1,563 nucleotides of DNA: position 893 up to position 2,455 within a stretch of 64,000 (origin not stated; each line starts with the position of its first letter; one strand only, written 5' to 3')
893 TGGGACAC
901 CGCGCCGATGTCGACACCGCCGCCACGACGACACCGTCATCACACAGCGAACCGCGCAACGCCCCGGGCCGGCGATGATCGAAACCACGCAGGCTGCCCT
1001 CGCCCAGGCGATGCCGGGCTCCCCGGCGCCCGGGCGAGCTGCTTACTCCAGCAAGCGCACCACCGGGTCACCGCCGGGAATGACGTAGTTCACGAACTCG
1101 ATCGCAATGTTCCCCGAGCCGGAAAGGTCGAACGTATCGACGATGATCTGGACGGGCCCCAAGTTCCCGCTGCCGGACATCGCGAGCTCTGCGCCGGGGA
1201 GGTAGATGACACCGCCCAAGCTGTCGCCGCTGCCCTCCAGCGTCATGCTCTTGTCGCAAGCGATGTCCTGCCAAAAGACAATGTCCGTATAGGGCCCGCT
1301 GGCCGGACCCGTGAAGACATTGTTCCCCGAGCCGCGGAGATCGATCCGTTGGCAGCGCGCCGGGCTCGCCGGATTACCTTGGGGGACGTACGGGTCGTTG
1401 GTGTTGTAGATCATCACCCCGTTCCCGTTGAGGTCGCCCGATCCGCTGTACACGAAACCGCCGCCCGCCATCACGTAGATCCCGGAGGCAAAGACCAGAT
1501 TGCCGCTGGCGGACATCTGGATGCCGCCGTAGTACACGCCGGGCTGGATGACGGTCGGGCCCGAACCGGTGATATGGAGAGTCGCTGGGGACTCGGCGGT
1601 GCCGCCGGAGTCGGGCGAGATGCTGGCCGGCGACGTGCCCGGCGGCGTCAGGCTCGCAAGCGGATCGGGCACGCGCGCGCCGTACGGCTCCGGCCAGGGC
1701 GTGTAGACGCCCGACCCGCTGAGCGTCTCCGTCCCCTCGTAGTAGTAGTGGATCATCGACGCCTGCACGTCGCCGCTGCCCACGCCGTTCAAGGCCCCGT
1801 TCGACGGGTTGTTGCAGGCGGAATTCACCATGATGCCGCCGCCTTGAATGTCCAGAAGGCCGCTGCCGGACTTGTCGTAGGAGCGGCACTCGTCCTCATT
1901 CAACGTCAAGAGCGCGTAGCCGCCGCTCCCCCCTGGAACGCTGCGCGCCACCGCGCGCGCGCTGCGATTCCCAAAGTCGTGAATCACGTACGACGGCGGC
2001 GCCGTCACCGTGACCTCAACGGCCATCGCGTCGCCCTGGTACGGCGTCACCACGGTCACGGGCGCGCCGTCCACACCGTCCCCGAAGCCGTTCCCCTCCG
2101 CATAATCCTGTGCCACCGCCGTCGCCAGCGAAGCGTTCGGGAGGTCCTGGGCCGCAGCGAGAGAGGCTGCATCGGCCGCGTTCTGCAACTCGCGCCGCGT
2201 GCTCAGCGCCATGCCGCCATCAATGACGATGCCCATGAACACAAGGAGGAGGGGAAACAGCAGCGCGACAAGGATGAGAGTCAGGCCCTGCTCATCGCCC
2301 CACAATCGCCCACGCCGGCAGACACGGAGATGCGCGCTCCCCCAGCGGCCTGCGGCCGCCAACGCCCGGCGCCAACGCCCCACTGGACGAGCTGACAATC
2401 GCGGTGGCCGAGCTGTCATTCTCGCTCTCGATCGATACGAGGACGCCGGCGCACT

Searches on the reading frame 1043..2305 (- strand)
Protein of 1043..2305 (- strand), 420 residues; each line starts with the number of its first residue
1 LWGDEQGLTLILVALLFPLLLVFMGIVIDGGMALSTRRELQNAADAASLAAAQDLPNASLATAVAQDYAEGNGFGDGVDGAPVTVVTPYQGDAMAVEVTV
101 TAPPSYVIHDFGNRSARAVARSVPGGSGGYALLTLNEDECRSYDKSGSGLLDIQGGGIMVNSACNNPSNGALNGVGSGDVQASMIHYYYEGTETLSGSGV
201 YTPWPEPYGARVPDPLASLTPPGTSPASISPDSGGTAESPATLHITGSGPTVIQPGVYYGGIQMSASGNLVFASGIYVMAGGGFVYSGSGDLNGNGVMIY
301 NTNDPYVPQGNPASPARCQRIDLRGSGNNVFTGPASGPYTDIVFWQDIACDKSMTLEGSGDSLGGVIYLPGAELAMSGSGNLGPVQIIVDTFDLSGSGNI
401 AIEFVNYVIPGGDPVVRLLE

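Call 54: search_protein_families(library=pfam, proteins=[window:1043-2305:-], max_evalue=0.05)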
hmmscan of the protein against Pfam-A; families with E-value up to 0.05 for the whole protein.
window:1043-2305:- (420 aa): 3 families
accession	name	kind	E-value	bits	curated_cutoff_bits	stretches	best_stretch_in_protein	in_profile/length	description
PF13400.11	Tad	-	9e-14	52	22.3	1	9-54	3-47/47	Putative Flp pilus-assembly TadE/G-like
PF07811.17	TadE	-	4.3e-06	27.2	22.9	1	14-47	8-41/43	TadE-like protein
PF19733.4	DUF6223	-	0.034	14.9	27.4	0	20-88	11-80/98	Family of unknown function (DUF6223)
